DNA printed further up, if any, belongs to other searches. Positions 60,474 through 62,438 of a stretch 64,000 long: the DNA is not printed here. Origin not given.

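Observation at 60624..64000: Porin-cytochrome-like trio: two multiheme cytochromes translationally coupled to a 554-aa outer-membrane barrel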

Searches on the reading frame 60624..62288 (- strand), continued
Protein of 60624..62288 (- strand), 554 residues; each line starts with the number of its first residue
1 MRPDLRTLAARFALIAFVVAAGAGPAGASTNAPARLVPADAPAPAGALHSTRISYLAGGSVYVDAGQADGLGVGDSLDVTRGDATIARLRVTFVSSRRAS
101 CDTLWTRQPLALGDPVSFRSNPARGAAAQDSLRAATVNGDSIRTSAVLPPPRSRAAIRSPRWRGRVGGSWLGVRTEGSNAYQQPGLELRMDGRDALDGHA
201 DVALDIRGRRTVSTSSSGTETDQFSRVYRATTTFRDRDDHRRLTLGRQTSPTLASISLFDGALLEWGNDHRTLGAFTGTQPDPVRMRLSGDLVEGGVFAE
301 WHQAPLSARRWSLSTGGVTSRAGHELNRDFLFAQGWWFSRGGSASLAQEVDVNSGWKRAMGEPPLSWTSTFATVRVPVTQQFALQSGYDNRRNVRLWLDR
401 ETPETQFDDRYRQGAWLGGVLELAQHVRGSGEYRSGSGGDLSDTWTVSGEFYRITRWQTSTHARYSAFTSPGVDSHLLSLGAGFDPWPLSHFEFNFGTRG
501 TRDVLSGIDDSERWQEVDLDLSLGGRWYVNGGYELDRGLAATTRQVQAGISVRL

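Call 25: search_protein_families(library=pfam, proteins=[L005:3688-4683:+, L005:4680-6119:+, L005:6124-7902:+, L005:7883-9004:+, L004:2545-3558:+], max_evalue=1)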
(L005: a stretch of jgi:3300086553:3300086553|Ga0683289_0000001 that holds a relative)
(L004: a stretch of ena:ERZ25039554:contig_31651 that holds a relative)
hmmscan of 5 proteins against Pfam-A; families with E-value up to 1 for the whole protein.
L005:3688-4683:+ (331 aa): 2 families
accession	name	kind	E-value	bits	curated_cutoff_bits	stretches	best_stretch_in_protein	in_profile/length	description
PF01794.25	Ferric_reduct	-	0.17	12.4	28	0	294-321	30-57/121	Ferric reductase like transmembrane component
PF14358.11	DUF4405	-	0.28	12.2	26.7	0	103-143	20-62/66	Domain of unknown function (DUF4405)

L005:4680-6119:+ (479 aa): 35 families (the best 25 are shown)
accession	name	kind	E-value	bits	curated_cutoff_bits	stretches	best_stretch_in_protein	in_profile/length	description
PF13738.12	Pyr_redox_3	-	1.7e-42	146.2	30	1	209-466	1-284/305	Pyridine nucleotide-disulphide oxidoreductase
PF07992.20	Pyr_redox_2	-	8.9e-24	84.8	26.1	1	206-468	1-257/291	Pyridine nucleotide-disulphide oxidoreductase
PF03486.20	HI0933_like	-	1.1e-09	38.6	50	2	263-331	99-169/244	HI0933-like protein Rossmann domain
PF13237.11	Fer4_10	-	5.3e-09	36.3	25.5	1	85-131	4-53/53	4Fe-4S dicluster domain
PF14697.11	Fer4_21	-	2.1e-08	34.6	35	1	83-134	1-56/59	4Fe-4S dicluster domain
PF00037.32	Fer4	-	2.9e-08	33.6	21.1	2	84-101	2-19/24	4Fe-4S binding domain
PF12838.12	Fer4_7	-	1.6e-07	32.1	27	1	90-134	2-52/52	4Fe-4S dicluster domain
PF00070.33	Pyr_redox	-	2.6e-07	31.5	22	1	357-424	1-68/82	Pyridine nucleotide-disulphide oxidoreductase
PF12797.12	Fer4_2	-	2.8e-07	30.5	24.5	2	85-102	5-22/22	4Fe-4S binding domain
PF12837.12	Fer4_6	-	1.6e-06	28.2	25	2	85-106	4-24/24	4Fe-4S binding domain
PF01946.23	Thi4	-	9.9e-05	22.1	26.2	1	206-236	18-49/235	Thi4 family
PF12800.12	Fer4_4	-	0.00017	22.1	24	2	88-101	2-15/17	4Fe-4S binding domain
PF00890.30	FAD_binding_2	-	0.0002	21.1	20.4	1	207-238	1-32/414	FAD binding domain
PF13459.11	Fer4_15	-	0.00071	20.7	22.4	1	115-131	3-19/66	4Fe-4S single cluster domain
PF12773.13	DZR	-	0.0008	20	27.3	2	37-98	1-35/45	Double zinc ribbon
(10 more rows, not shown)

L005:6124-7902:+ (592 aa): 4 families
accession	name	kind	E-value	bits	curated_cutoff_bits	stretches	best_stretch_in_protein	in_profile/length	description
PF14522.11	Cytochrome_C7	-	1.2e-23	83.1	24.8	8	128-185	12-66/67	Cytochrome c7 and related cytochrome c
PF14537.11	Cytochrom_c3_2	-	5.6e-19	68.8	25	5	176-266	4-79/79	Cytochrome c3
PF02085.21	Cytochrom_CIII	-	1.3e-07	32.3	22.9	2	242-319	30-101/101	Class III cytochrome C family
PF07583.16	PSCyt2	-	0.05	14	29.8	1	142-172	158-188/209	Protein of unknown function (DUF1549)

L005:7883-9004:+ (373 aa): 4 families
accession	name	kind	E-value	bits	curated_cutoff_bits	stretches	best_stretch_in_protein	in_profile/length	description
PF14522.11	Cytochrome_C7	-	1.5e-14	54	24.8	6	207-263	13-67/67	Cytochrome c7 and related cytochrome c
PF14537.11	Cytochrom_c3_2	-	9.6e-13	48.9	25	5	312-368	2-65/79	Cytochrome c3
PF02085.21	Cytochrom_CIII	-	7.2e-10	39.6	22.9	3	311-369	27-84/101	Class III cytochrome C family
PF12511.13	DUF3716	-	0.0061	16.9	22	1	87-134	5-49/59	Protein of unknown function (DUF3716)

L004:2545-3558:+ (337 aa): 2 families
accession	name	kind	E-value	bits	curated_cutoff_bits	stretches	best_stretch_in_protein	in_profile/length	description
PF14358.11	DUF4405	-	0.31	12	26.7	0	113-153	22-62/66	Domain of unknown function (DUF4405)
PF01794.25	Ferric_reduct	-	0.44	11.1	28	0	102-153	1-52/121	Ferric reductase like transmembrane component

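Call 30: find_homologous_proteins(query=A2, max_evalue=0.001)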
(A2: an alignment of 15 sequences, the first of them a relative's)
Query A2 (15 sequences) (331 aa, profile of the alignment): 1748 proteins with E <= 0.001 among 8000 candidates; the best 120 are listed.
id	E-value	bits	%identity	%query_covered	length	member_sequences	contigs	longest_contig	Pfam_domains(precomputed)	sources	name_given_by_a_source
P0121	1.5e-140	486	58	99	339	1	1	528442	-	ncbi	-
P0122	1.4e-138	479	88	100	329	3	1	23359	-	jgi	jgi:hypothetical protein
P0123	2.2e-138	479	61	94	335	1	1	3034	-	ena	-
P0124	4.6e-137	474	62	94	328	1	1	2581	-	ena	-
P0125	2.8e-136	472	69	78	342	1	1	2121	-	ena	-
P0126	5.4e-136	471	66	81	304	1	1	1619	-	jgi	jgi:hypothetical protein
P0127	8.0e-136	470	66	81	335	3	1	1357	-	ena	-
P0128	1.2e-135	470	68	77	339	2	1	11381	-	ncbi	-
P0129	1.8e-135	469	64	90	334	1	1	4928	-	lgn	-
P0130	3.4e-135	468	69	76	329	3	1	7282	-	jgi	jgi:hypothetical protein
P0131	6.3e-135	467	54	87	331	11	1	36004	-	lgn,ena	-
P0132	9.6e-135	467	64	80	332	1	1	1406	-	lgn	-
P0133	1.1e-134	466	62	95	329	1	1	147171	-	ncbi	ncbi:MAG: hypothetical protein U0704_11625 [Candidatus Eisenbacteria bacterium]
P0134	2.1e-134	466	70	92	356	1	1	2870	-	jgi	jgi:hypothetical protein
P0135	3.3e-134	465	66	84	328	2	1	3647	-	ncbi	-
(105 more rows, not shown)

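Call 33: search_dna_similar(query=L005:3688-4680:+, collection=plasmids, mode=protein, max_evalue=0.001)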
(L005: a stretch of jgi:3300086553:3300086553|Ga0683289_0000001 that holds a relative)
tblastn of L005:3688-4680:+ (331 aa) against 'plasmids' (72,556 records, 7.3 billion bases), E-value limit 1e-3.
Records with a match: 5; places in all: 5; records where one place covers at least 80% of the query: 0.
Best place of each record, by identity: <60% 5.
By first word of the organism name: Variovorax 2; Emticicia 1; Bradyrhizobium 1; Roseomonas 1.
By predicted mobility (MOB-suite, as given by PLSDB): non-mobilizable 3; mobilizable 1; conjugative 1.
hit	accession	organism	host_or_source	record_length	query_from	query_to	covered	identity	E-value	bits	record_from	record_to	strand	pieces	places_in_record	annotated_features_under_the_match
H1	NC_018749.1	Emticicia oligotrophica DSM 17448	warm spring water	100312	54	303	76%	29.0%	3e-17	90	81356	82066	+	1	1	hypothetical protein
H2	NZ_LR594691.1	Variovorax sp. WDL1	linuron-contaminated soil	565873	84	175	28%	37.1%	4e-5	53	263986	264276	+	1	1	hypothetical protein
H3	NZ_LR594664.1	Variovorax sp. RA8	Riverbed sediment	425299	84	175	28%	35.1%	2e-4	51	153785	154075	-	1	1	hypothetical protein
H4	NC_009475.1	Bradyrhizobium sp. BTAi1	-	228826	84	175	28%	34.0%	3e-5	53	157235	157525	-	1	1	hypothetical protein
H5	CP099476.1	Roseomonas mucosa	Human skin,single cell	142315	84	175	28%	34.0%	4e-4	50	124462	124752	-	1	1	hypothetical protein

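Call 34: get_annotated_region(hit=H1, flank=12000)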
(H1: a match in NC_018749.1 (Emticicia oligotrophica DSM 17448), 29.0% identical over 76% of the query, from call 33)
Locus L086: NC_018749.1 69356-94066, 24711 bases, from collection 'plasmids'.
description: Emticicia oligotrophica DSM 17448 plasmid pEMTOL02, complete sequence
organism: Emticicia oligotrophica DSM 17448 (NCBI taxid 929562)
taxonomy: Bacteria; Bacteroidota; Cytophagia; Cytophagales; Leadbetterellaceae; Emticicia; Emticicia oligotrophica; Emticicia oligotrophica DSM 17448
host: -; source: warm spring water; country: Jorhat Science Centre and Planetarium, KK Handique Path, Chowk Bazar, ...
typing (MOB-suite, as given by PLSDB): non-mobilizable
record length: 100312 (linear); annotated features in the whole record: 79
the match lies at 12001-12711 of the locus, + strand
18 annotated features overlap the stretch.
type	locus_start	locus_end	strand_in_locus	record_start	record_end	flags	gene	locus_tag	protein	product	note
CDS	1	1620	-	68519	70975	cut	-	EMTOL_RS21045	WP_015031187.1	glycoside hydrolase family 95 protein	-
CDS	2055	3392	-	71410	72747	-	-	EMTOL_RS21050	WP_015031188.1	PAS domain S-box protein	-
CDS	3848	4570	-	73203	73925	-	-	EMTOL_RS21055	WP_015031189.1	c-type cytochrome domain-containing protein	-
CDS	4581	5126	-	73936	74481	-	-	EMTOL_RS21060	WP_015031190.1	YceI family protein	-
CDS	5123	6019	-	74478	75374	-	-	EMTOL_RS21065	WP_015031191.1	DUF5777 family beta-barrel protein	-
CDS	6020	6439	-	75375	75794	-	-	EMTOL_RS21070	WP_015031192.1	Rieske 2Fe-2S domain-containing protein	-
CDS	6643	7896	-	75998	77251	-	-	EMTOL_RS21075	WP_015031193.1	outer membrane beta-barrel protein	-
CDS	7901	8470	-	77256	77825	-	-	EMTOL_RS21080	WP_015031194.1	sigma-70 family RNA polymerase sigma factor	GO:0006352 - DNA-templated transcription initiation [Evidence IEA]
CDS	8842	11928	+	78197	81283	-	ccsA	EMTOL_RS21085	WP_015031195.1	cytochrome c biogenesis protein CcsA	GO:0017004 - cytochrome complex assembly [Evidence IEA]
CDS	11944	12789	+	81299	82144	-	-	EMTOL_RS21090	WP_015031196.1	hypothetical protein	-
CDS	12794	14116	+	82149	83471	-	-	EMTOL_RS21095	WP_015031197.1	NAD(P)-binding domain-containing protein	-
CDS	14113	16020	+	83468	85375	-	-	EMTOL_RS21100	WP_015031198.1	cytochrome c3 family protein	-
CDS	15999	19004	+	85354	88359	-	-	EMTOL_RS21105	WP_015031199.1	cytochrome c3 family protein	-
CDS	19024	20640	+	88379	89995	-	-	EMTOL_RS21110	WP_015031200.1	hypothetical protein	-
CDS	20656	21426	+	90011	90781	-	-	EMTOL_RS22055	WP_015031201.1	GW dipeptide domain-containing protein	-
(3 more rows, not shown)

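Call 35: get_annotated_region(hit=H4, flank=12000)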
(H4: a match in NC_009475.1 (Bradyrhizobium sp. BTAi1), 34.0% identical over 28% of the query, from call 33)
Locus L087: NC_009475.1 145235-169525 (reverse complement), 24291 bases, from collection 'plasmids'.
description: Bradyrhizobium sp. BTAi1 plasmid pBBta01, complete sequence
organism: Bradyrhizobium sp. BTAi1 (NCBI taxid 288000)
taxonomy: Bacteria; Pseudomonadota; Alphaproteobacteria; Hyphomicrobiales; Nitrobacteraceae; Bradyrhizobium; Bradyrhizobium sp. BTAi1
host: -; source: -; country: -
typing (MOB-suite, as given by PLSDB): conjugative; replicon rep_cluster_506; relaxase MOBP; mating-pair formation MPF_T
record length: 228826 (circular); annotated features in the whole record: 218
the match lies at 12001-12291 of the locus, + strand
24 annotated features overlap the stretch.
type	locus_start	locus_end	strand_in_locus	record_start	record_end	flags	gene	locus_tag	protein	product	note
CDS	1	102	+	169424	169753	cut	-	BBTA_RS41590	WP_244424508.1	transaldolase family protein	GO:0005975 - carbohydrate metabolic process [Evidence IEA]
CDS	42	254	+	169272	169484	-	-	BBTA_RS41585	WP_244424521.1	transaldolase family protein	GO:0005975 - carbohydrate metabolic process [Evidence IEA]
CDS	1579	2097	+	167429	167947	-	-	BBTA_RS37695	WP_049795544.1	hypothetical protein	-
CDS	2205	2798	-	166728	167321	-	-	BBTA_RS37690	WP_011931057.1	DUF2939 domain-containing protein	-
CDS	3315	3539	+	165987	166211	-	-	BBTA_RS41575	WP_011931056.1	OsmC family protein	GO:0006979 - response to oxidative stress [Evidence IEA]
CDS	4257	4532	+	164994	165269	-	-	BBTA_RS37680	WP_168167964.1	MFS transporter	GO:0055085 - transmembrane transport [Evidence IEA]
CDS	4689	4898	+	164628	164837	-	-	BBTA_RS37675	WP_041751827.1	hypothetical protein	-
CDS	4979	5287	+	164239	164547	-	-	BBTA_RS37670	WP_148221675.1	hypothetical protein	-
CDS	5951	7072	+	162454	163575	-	-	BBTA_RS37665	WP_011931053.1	acyltransferase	-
CDS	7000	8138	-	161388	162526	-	-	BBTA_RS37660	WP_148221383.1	IS3 family transposase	-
CDS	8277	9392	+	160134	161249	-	-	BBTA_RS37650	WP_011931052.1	OpgC domain-containing protein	-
CDS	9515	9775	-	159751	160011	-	-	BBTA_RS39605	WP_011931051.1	hypothetical protein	-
CDS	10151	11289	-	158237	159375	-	-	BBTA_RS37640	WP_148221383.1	IS3 family transposase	-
CDS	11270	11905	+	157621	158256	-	-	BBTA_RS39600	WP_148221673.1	2Fe-2S iron-sulfur cluster-binding protein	-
CDS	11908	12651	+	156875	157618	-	-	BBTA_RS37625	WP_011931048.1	hypothetical protein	-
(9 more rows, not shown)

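Call 43: search_solved_structures(query=A2, max_evalue=10)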
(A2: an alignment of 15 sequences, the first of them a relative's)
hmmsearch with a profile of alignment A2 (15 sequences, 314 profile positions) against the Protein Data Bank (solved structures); distinct sequences matched with E-value up to 10: 4.
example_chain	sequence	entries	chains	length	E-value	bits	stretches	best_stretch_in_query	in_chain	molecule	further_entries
1u2m_A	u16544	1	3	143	0.9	11.7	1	196-275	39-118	Histone-like protein HLP-1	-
1sg2_A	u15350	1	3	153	1.2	11.4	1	196-275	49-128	Seventeen Kilodalton Protein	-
4v8p_BT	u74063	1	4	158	1.5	11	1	163-249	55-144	RPL24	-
7bqq_A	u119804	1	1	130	6.2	9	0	185-240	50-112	Gogy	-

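Call 44: search_solved_structures(query=L005:4680-6119:+, max_evalue=0.001)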
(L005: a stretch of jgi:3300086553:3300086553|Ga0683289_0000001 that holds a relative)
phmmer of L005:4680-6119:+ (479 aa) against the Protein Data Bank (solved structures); distinct sequences matched with E-value up to 0.001: 84 (the best 60 are shown).
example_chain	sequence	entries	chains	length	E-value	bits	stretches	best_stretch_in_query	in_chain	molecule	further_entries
7a7b_A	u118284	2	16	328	3.9e-27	98.5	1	207-473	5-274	YpdA family putative bacillithiol disulfide reductase Bdr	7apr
7a76_A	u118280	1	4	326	7.6e-27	97.5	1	208-465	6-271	THIOREDOXIN REDUCTASE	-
5uwy_A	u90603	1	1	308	2.5e-15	59.5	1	204-423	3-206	Thioredoxin reductase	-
5mh4_A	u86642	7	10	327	1.2e-13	54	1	199-390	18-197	Thioredoxin reductase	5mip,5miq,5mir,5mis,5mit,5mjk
2zbw_A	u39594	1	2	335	2.6e-13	52.9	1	207-423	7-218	Thioredoxin reductase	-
4zn0_A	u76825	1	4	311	5.3e-13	51.9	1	205-422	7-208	Thioredoxin reductase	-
3ab1_A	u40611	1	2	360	2.9e-12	49.5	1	206-437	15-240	Ferredoxin--NADP reductase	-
5uth_A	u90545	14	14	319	5.3e-12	48.6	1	203-426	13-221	Thioredoxin reductase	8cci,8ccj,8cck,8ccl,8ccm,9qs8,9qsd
7jyp_A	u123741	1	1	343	2.8e-11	46.2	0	323-448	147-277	Thioredoxin reductase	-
5ygq_A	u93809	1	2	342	1.7e-10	43.7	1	207-425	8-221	Ferredoxin--NADP reductase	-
8rvv_A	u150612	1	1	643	5.6e-10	41.9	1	79-135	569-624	H(2):CoB-CoM heterodisulfide,ferredoxin reductase subunit A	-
8rvu_a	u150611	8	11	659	5.6e-10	41.9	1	79-135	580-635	H(2):CoB-CoM heterodisulfide,ferredoxin reductase subunit A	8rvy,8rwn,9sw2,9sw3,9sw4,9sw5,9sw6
2q0k_A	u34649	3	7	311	8.9e-10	41.3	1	207-391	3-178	Thioredoxin reductase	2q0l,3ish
7aaw_A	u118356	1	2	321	2.9e-09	39.6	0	309-422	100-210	Thioredoxin reductase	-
2x50_A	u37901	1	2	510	4.1e-09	39.1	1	309-441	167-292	TRYPANOTHIONE REDUCTASE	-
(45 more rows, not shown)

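Call 45: search_solved_structures(query=A1, max_evalue=10)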
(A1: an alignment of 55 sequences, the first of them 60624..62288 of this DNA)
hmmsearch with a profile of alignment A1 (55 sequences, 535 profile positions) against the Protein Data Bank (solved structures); distinct sequences matched with E-value up to 10: 0.

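Call 46: search_protein_representatives(alignment_id=A3)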
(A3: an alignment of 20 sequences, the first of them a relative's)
Query: 20 sequences, 324 profile positions. Proteins with E-value up to 0.001 (for the whole library): 2735; up to 1e-10: 1588; up to 1e-30: 287. The best 150 are listed.
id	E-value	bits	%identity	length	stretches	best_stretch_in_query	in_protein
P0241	5.7e-126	436.2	-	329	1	9-323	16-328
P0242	1.1e-125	435.2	-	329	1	27-324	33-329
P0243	8.4e-122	422.5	-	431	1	11-321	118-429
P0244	6.3e-121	419.7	-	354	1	12-324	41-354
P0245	2.4e-110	384.9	-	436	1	8-323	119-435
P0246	3.0e-110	384.6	-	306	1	37-323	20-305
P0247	5.1e-110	383.8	-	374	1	9-324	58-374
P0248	6.7e-108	376.9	-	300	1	32-324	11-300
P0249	3.2e-106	371.3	-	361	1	21-324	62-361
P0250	2.4e-103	361.9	-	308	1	40-324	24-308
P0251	3.6e-93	328.4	-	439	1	30-253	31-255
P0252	4.4e-93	328.1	-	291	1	60-261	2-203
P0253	2.0e-88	312.9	-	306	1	40-323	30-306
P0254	1.9e-86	306.3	-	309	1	95-323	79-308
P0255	4.8e-83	295.2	-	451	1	13-229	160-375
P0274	6.6e-58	212.6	-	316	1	43-319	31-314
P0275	1.3e-56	208.3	-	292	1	43-323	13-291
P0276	7.2e-55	202.6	-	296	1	51-319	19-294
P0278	4.5e-54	200.0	-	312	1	36-319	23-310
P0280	1.9e-53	197.9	-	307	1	41-319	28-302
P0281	4.0e-53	196.8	-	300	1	40-319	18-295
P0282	4.5e-53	196.7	-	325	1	19-322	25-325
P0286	5.5e-52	193.1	-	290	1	44-323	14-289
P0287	6.3e-52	192.9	-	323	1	42-323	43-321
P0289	1.7e-51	191.5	-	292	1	44-323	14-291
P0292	4.0e-51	190.3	-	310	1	40-323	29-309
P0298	1.4e-50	188.5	-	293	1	42-323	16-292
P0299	1.7e-50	188.2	-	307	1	49-319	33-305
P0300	3.2e-50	187.3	-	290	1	48-323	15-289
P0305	2.9e-49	184.2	-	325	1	26-323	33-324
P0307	2.1e-48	181.3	-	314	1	34-319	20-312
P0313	6.6e-48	179.7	-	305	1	50-320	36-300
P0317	2.3e-47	177.9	-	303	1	40-323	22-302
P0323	7.5e-47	176.2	-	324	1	9-324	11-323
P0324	1.2e-46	175.5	-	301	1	32-324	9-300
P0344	1.0e-43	165.9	-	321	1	32-319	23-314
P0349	2.8e-43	164.5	-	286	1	43-320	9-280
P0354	1.9e-42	161.7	-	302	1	49-320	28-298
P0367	6.3e-41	156.8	-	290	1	45-323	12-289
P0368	8.2e-41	156.4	-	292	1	36-320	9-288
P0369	1.2e-40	155.8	-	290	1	39-323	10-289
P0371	1.4e-40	155.6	-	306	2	42-208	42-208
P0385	5.0e-39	150.5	-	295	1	37-319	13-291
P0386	5.2e-39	150.5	-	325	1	24-320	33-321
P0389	1.0e-38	149.5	-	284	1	47-317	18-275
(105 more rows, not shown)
